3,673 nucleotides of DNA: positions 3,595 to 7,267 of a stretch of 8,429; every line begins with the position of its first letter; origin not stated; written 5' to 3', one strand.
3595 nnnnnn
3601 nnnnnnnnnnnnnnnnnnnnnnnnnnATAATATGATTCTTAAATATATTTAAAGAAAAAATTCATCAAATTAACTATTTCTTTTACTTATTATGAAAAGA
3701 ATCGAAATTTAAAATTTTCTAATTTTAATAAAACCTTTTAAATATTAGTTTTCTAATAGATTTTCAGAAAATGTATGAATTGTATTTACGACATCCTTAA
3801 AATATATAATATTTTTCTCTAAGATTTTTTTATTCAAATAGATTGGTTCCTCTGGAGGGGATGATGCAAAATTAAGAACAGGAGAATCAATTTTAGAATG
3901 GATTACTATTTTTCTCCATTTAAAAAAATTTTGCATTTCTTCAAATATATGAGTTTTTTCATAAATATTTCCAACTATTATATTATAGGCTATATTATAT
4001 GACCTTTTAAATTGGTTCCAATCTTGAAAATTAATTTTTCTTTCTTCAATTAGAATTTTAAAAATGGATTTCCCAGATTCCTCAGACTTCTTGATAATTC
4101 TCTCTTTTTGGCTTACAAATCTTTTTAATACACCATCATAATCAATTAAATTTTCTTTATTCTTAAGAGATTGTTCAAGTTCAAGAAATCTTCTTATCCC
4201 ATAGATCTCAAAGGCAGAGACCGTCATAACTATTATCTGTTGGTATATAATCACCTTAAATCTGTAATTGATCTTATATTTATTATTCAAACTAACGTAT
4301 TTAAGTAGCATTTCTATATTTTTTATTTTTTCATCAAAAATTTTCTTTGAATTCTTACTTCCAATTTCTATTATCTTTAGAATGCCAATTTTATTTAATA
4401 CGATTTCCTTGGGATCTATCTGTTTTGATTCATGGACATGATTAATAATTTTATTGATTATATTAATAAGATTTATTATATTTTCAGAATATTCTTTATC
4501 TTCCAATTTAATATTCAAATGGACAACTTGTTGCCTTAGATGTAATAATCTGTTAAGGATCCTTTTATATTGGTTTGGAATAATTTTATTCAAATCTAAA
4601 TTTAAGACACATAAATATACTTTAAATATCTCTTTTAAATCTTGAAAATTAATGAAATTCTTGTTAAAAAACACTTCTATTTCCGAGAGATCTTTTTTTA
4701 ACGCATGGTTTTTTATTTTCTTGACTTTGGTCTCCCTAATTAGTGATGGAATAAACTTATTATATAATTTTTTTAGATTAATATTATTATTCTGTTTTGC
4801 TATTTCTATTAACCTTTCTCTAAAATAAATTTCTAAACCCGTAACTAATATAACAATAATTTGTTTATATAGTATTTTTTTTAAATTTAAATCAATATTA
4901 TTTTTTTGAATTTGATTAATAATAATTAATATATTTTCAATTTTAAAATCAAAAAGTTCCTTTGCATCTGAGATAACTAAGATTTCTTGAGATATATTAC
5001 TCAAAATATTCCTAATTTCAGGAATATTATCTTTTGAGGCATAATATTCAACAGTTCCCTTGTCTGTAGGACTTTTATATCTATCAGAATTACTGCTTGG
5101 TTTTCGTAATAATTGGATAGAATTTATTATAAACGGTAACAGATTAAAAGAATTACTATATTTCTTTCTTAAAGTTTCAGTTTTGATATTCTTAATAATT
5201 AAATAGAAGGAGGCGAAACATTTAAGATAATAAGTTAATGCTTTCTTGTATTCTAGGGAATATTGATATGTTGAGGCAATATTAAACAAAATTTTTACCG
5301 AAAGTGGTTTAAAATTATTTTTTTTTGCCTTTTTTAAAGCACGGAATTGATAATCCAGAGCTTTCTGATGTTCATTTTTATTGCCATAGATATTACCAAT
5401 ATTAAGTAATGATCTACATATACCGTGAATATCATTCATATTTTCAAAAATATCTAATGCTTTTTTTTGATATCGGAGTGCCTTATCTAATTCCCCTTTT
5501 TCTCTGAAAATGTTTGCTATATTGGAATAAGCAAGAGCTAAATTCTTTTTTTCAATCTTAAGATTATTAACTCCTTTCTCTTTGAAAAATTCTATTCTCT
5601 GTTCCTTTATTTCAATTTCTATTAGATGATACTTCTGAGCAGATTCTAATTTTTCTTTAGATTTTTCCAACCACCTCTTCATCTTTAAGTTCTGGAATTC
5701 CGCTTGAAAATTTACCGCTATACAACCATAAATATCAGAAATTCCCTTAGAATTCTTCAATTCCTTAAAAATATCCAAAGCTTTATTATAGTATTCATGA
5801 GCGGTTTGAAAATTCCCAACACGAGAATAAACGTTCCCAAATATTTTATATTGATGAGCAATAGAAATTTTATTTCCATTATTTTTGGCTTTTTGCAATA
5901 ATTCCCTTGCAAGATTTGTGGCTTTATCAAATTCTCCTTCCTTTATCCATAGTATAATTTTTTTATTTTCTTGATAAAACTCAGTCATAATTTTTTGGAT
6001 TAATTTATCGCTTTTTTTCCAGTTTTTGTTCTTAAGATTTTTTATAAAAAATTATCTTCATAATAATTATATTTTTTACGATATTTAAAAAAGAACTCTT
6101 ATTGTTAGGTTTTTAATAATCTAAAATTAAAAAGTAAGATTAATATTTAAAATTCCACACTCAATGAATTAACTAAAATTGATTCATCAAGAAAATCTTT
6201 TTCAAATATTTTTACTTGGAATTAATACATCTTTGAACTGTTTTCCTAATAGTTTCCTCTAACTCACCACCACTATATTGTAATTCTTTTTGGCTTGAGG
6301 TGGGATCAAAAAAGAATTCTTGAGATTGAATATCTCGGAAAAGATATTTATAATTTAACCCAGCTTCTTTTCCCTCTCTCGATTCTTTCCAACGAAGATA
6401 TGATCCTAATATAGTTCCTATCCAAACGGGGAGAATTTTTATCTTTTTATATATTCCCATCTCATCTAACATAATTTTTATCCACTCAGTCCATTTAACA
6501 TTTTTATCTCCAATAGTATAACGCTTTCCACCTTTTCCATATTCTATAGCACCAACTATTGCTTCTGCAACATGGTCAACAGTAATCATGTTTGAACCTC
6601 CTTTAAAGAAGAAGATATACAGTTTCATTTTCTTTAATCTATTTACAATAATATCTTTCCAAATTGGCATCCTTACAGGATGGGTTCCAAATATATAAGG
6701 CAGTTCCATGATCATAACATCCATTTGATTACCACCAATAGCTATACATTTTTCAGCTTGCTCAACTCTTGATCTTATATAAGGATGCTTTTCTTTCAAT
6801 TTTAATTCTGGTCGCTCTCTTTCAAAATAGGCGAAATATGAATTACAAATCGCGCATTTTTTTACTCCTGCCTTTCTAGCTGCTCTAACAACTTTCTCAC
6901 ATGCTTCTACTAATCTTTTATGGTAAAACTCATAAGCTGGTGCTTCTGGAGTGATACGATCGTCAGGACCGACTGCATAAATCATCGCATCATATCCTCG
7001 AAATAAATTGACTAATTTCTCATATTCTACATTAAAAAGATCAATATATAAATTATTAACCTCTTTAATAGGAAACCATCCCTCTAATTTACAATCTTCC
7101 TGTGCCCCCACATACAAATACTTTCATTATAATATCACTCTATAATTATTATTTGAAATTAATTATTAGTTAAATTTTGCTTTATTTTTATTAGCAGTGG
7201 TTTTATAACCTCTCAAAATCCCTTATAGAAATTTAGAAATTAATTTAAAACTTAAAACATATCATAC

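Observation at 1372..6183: ~89-bp degenerate direct repeat brackets a 4.7-kb accessory block upstream of mutS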

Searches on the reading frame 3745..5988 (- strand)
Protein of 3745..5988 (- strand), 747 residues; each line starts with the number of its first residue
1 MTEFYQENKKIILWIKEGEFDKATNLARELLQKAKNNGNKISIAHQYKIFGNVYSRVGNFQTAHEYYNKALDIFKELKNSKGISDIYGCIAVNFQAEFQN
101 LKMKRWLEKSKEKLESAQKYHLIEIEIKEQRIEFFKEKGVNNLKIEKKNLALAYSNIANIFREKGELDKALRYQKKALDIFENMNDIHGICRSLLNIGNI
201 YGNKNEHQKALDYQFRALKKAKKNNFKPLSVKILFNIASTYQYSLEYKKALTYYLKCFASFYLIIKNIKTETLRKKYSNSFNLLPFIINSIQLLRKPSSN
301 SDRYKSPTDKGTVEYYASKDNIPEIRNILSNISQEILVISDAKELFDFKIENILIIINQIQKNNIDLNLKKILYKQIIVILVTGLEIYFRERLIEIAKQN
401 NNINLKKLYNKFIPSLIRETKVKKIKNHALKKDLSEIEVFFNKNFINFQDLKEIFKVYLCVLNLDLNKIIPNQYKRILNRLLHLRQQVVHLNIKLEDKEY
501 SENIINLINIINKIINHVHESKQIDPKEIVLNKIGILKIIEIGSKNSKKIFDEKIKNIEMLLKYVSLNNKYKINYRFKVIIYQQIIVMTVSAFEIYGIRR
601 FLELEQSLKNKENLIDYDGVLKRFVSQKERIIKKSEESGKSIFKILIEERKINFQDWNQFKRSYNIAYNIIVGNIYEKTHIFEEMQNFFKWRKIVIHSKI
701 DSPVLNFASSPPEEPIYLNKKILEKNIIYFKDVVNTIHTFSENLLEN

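Call 7: search_protein_families(library=pfam, proteins=[window:3745-5988:-], max_evalue=0.01)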
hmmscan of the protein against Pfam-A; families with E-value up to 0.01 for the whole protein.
window:3745-5988:- (747 aa): 11 families
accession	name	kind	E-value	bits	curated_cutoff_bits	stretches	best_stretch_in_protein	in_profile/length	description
PF13424.12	TPR_12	-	2.7e-21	76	30.1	3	150-221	2-75/77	Tetratricopeptide repeat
PF00515.34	TPR_1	-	5.4e-15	54.9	27.8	2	151-183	1-33/34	Tetratricopeptide repeat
PF07719.23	TPR_2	-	4e-14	51.9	27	2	151-183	1-33/34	Tetratricopeptide repeat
PF13176.12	TPR_7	-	4.5e-12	45.5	27.9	0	153-179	1-27/36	Tetratricopeptide repeat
PF13374.12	TPR_10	-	8.4e-12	45.1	27.5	1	151-182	2-33/42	Tetratricopeptide repeat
PF13181.12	TPR_8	-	2.4e-11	43.3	25.7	1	153-182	3-32/34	Tetratricopeptide repeat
PF17874.7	TPR_MalT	-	1.5e-06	28.1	45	0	153-226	124-196/336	MalT-like TPR region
PF24885.1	TPR_NPHP3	-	1.7e-05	24.8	100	0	151-224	141-216/239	Nephrocystin-3 TPR domain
PF10602.15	RPN7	-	5e-05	23.5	29.6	1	29-78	21-70/174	26S proteasome subunit RPN7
PF13431.12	TPR_17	-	0.0018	18.8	24.4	0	150-171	12-33/34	Tetratricopeptide repeat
PF13428.12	TPR_14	-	0.0045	18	23.5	0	51-75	8-32/44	Tetratricopeptide repeat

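Call 26: search_protein_families(library=ncbifam, proteins=[window:3745-5988:-], max_evalue=0.01)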
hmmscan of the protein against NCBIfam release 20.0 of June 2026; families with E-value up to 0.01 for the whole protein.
window:3745-5988:- (747 aa): 6 families
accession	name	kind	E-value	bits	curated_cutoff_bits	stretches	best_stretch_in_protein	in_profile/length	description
NF053520.1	HK_Porph_FimS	equivalog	1.1e-15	56.9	600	2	144-251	157-264/618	sensor histidine kinase FimS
NF047507.1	TPR_BatC_Lepto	exception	9.1e-07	28.6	175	2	16-81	70-133/214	TPR repeat-containing protein BatC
NF002725.1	PRK02603.1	equivalog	2.7e-05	24.2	143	1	161-244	45-119/173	photosystem I assembly protein Ycf3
NF053617.1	SARPRegAfsRStmc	equivalog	5.6e-05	21.3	1430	0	146-226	811-891/986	SARP-family global regulator AfsR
NF041717.1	HaaA_phane_TPR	equivalog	5.7e-05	21.4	1125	0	153-219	714-780/882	cyclophane-containing RiPP biosynthesis TPR protein HaaT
NF008757.0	PRK11788.1-5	equivalog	0.0005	19.3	363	0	143-173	62-91/388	lipopolysaccharide assembly protein LapB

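Call 31: search_protein_families(library=padloc, proteins=[window:3745-5988:-], max_evalue=0.1)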
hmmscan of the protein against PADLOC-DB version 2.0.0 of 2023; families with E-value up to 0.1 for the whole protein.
window:3745-5988:- (747 aa): 2 families
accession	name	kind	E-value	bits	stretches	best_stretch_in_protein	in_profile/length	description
PDLC01169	TPR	-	3.8e-13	47.4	2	144-261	102-218/252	TPR repeats containing protein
PDLC05012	PDC-S39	-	0.0014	15.4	0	25-97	200-272/615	-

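Call 37: find_homologous_proteins(query=window:3745-5988:-, max_evalue=1e-10)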
Query window:3745-5988:- (747 aa): 87 proteins with E <= 1e-10 among 8000 candidates. Only proteins of 410 to 1308 residues were searched: fused or split forms outside these lengths cannot appear, so this answer is no evidence that the protein stands alone or is whole; lengths 'longer' or 'shorter' looks for them.
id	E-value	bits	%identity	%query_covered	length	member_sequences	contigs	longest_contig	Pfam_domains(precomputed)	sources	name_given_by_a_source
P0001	0.0e+0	1584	100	100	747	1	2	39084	PF17874.8,PF00515.35,PF13424.13,PF13176.13,PF24885.2,PF13181.13,PF07719.24,PF13374.13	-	-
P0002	5.0e-172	592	45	98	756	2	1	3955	PF00515.35,PF13424.13,PF13181.13,PF13374.13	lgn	-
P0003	2.7e-162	560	43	99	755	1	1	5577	PF00515.35,PF13424.13,PF13181.13,PF07719.24,PF13374.13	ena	-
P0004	7.3e-162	559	41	99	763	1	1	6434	PF00515.35,PF13424.13,PF13181.13,PF07719.24,PF13374.13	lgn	-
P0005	2.0e-156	541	41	99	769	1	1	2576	PF00515.35,PF13424.13,PF13176.13,PF24885.2,PF13181.13,PF07719.24,PF13374.13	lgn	-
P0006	2.8e-131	458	43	79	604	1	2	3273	PF13181.13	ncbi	ncbi:MAG: tetratricopeptide repeat protein, partial [Candidatus Lokiarchaeia archaeon]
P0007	2.9e-105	372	42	68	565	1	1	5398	PF00515.35,PF13424.13,PF13181.13,PF07719.24,PF13374.13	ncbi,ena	-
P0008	2.3e-29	121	27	28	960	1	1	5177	PF09986.16,PF13176.13,PF24885.2,PF13428.13,PF12770.13,PF13374.13,PF13371.13,PF03338.22,PF17874.8,PF00515.35,PF13424.13,PF21033.5,PF14938.13,PF13432.13,PF13181.13,PF07719.24,PF13174.13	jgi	jgi:CHAT domain-containing protein/Tfp pilus assembly protein PilF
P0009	2.1e-27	114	27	31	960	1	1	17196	PF10602.16,PF23914.2,PF13414.13,PF13176.13,PF24885.2,PF13428.13,PF17667.8,PF13374.13,PF06293.21,PF07714.24,PF00069.32,PF17874.8,PF00515.35,PF03109.23,PF13424.13,PF28559.1,PF14938.13,PF13432.13,PF13181.13,PF07719.24,PF13174.13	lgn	-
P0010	3.2e-27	114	27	32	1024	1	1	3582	PF13431.13,PF13414.13,PF13176.13,PF24885.2,PF13428.13,PF00931.29,PF13191.13,PF13374.13,PF17874.8,PF24883.3,PF00515.35,PF13424.13,PF14938.13,PF13432.13,PF13181.13,PF07719.24,PF20720.4,PF13174.13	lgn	-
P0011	5.0e-25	106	29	32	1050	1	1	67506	PF10602.16,PF13414.13,PF13176.13,PF24885.2,PF13401.13,PF13428.13,PF01637.25,PF13191.13,PF13374.13,PF17874.8,PF00515.35,PF13424.13,PF28559.1,PF14938.13,PF13432.13,PF13181.13,PF07719.24,PF13174.13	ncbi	-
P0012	1.4e-24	105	28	32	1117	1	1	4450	PF10602.16,PF13414.13,PF10952.16,PF01535.27,PF13374.13,PF00515.35,PF04212.25,PF13424.13,PF13429.13,PF07719.24,PF13174.13,PF13431.13,PF10579.15,PF09986.16,PF13176.13,PF24885.2,PF13428.13,PF13371.13,PF17874.8,PF03496.21,PF21033.5,PF13432.13,PF13181.13,PF12968.14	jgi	-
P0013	3.5e-22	97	39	14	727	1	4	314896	PF13414.13,PF10952.16,PF13176.13,PF24885.2,PF13374.13,PF17874.8,PF00515.35,PF13424.13,PF13432.13,PF13181.13,PF07228.18,PF07719.24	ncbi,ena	-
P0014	4.6e-22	97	24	32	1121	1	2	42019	PF13431.13,PF12862.14,PF13414.13,PF10579.15,PF13176.13,PF24885.2,PF13428.13,PF12770.13,PF13374.13,PF17874.8,PF00515.35,PF13424.13,PF28559.1,PF14938.13,PF13432.13,PF13181.13,PF12968.14,PF07719.24,PF13174.13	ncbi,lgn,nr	ncbi:MAG: tetratricopeptide repeat protein [Scytonema sp. PMC 1069.18]|nr:tetratricopeptide repeat p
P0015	1.7e-21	95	26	27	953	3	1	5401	PF13414.13,PF10952.16,PF13176.13,PF24885.2,PF13428.13,PF13374.13,PF14559.13,PF17874.8,PF00515.35,PF13424.13,PF13432.13,PF13181.13,PF07719.24,PF13174.13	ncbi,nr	ncbi:MAG: protein serine/threonine phosphatase [Bacteroidetes bacterium]|nr:protein serine/threonine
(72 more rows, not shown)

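Call 38: find_encoding_contigs(protein=P0001, flank=10000, max_places=4)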
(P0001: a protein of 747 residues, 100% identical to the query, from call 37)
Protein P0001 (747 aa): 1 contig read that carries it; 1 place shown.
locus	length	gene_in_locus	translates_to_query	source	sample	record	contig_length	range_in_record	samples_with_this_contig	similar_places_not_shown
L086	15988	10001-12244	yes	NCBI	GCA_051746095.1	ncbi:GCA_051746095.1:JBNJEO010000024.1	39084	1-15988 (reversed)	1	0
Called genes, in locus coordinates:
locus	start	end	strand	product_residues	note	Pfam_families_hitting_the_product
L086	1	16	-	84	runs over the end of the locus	PF01423:LSM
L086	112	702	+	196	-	PF01209:Ubie_methyltran, PF13489:Methyltransf_23, PF13847:Methyltransf_31, PF08241:Methyltransf_11, PF08242:Methyltransf_12, PF13649:Methyltransf_25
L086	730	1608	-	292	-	PF09202:Rio2_N, PF00069:Pkinase, PF01163:RIO1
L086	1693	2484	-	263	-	-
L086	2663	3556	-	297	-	PF02775:TPP_enzyme_C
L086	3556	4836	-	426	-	PF01855:POR_N, PF02780:Transketolase_C (weak), PF17147:PFOR_II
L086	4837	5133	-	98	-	PF12838:Fer4_7 (faint), PF13187:Fer4_9 (faint), PF12837:Fer4_6 (weak), PF00037:Fer4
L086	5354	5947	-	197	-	PF01558:POR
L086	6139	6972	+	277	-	PF12146:Hydrolase_4, PF00561:Abhydrolase_1, PF12697:Abhydrolase_6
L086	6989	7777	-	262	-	PF00378:ECH_1, PF16113:ECH_2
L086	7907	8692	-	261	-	PF00378:ECH_1, PF16113:ECH_2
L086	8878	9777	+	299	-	PF13460:NAD_binding_10 (faint)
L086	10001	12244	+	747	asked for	PF00515:TPR_1 (faint), PF07719:TPR_2 (faint), PF13176:TPR_7 (faint), PF13374:TPR_10 (faint), PF17874:TPR_MalT (faint), PF24885:TPR_NPHP3 (faint), PF13181:TPR_8 (faint), PF13424:TPR_12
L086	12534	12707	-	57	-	-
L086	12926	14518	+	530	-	PF14311:DUF4379 (faint)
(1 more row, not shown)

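Call 39: find_encoding_contigs(protein=P0004, flank=6000, max_places=3)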
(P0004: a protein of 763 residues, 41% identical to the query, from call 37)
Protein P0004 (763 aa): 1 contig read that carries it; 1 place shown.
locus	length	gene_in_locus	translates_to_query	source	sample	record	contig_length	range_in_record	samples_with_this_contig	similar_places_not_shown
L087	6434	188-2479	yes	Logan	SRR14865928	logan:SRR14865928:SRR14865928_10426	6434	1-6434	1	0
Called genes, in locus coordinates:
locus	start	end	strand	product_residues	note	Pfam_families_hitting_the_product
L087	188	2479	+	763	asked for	PF00515:TPR_1 (faint), PF07719:TPR_2 (faint), PF13374:TPR_10 (faint), PF13424:TPR_12 (weak), PF13181:TPR_8 (faint)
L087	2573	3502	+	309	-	-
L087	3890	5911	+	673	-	PF14311:DUF4379 (weak)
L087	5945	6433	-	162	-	?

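Call 40: find_encoding_contigs(protein=P0003, flank=6000, max_places=3)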
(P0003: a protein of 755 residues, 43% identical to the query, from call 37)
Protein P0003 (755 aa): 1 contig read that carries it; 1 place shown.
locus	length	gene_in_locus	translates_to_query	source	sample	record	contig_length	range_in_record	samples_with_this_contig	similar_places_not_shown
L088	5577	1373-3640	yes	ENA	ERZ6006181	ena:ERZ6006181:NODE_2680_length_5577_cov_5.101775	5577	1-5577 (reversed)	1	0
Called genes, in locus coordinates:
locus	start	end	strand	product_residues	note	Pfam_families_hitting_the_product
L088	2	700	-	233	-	?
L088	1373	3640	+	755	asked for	PF00515:TPR_1 (faint), PF07719:TPR_2 (faint), PF13181:TPR_8 (faint), PF13374:TPR_10 (faint), PF13424:TPR_12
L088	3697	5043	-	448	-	PF14311:DUF4379 (faint), PF21817:CapR (faint)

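Call 42: find_encoding_contigs(protein=P0002, flank=6000, max_places=2)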
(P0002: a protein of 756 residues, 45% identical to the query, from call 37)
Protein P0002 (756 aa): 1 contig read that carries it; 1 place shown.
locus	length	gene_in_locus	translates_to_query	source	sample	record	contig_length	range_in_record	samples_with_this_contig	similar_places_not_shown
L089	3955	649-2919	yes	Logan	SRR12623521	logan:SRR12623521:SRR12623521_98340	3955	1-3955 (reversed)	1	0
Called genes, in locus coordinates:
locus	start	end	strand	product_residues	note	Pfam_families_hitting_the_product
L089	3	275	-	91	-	?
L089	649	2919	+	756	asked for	PF00515:TPR_1 (faint), PF13374:TPR_10 (faint), PF13424:TPR_12 (weak), PF13181:TPR_8 (faint)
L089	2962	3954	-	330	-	?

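Call 43: find_encoding_contigs(protein=P0007, flank=6000, max_places=2)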
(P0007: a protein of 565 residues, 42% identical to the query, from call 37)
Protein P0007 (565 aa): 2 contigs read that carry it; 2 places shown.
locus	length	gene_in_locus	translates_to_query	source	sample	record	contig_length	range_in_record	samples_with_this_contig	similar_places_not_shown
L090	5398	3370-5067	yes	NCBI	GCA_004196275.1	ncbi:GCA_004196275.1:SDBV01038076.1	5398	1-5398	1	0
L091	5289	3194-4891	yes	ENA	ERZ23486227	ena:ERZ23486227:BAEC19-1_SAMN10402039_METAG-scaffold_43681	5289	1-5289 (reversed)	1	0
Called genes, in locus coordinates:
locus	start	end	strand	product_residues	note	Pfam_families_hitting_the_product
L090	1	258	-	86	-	?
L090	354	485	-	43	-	PF04670:Gtr1_RagA (weak)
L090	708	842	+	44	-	-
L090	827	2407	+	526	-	-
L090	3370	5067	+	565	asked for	PF00515:TPR_1 (faint), PF07719:TPR_2 (faint), PF13181:TPR_8 (faint), PF13374:TPR_10 (faint), PF13424:TPR_12 (weak)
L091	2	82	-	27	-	?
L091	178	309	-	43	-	PF04670:Gtr1_RagA (weak)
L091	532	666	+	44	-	-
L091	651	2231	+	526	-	-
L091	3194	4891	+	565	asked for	PF00515:TPR_1 (faint), PF07719:TPR_2 (faint), PF13181:TPR_8 (faint), PF13374:TPR_10 (faint), PF13424:TPR_12 (weak)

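Call 44: find_encoding_contigs(protein=P0006, flank=6000, max_places=2)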
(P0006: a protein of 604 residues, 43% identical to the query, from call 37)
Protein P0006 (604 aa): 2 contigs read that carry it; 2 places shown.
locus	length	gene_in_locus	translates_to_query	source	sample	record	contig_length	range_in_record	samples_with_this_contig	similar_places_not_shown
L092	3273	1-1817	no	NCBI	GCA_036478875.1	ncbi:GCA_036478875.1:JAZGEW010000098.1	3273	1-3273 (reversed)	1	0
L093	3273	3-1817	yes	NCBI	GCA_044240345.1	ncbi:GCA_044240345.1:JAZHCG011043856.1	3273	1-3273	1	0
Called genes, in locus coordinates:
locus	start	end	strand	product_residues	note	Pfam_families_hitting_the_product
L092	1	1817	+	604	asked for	PF13181:TPR_8 (faint)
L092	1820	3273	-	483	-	PF14311:DUF4379 (faint), PF21817:CapR (faint)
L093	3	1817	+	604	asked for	PF13181:TPR_8 (faint)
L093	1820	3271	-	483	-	?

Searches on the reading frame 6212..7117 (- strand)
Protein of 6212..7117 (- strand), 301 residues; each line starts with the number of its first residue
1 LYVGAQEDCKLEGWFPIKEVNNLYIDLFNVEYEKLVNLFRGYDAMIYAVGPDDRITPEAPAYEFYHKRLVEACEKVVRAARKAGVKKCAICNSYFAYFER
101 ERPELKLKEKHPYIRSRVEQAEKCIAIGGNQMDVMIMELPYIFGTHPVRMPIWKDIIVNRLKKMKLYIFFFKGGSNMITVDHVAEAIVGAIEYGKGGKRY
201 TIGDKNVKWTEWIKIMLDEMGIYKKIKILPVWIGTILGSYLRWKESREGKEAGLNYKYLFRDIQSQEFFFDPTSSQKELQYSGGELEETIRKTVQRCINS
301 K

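Call 7: search_protein_families(library=pfam, proteins=[window:6212-7117:-], max_evalue=0.01)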
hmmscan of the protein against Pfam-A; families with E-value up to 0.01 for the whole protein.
window:6212-7117:- (301 aa): 1 family
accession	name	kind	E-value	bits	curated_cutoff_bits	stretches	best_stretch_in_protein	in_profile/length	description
PF13460.12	NAD_binding_10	-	1.4e-05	25.5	27.2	1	32-119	51-126/184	NAD(P)H-binding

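Call 26: search_protein_families(library=ncbifam, proteins=[window:6212-7117:-], max_evalue=0.01)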
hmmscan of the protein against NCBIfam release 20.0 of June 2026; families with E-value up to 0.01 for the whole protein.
window:6212-7117:- (301 aa): 1 family
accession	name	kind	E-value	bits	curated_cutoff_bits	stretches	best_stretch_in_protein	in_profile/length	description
TIGR03466.1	HpnA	hypoth_equivalog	1.3e-12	47.3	367.65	1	47-295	69-319/327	hopanoid-associated sugar epimerase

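Call 62: find_related_loci(query=window:6212-7117:-, collection=metagenome_contigs, flank=7000)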
Query window:6212-7117:- (301 aa) in metagenome_contigs; peptide patterns used: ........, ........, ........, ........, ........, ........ (x = any residue, [..] = any of these).
147 stretches matched a pattern, but none encodes a relative of the query by tblastn (E <= 1e-3).

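Call 63: find_related_loci(query=window:6212-7117:-, collection=genome_contigs, flank=7000)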
Query window:6212-7117:- (301 aa) in genome_contigs; peptide patterns used: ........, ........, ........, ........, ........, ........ (x = any residue, [..] = any of these).
66 stretches matched a pattern; 1 encode a relative of the query (tblastn E <= 1e-3); 1 distinct loci.
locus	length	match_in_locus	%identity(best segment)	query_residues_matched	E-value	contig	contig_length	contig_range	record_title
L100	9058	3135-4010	66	7-300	1e-139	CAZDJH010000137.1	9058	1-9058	MAG TPA_asm: uncultured archaeon isolate SRP141376_co4_317 genome assembly, contig: NODE_12540_length_9058_cov_4.225480,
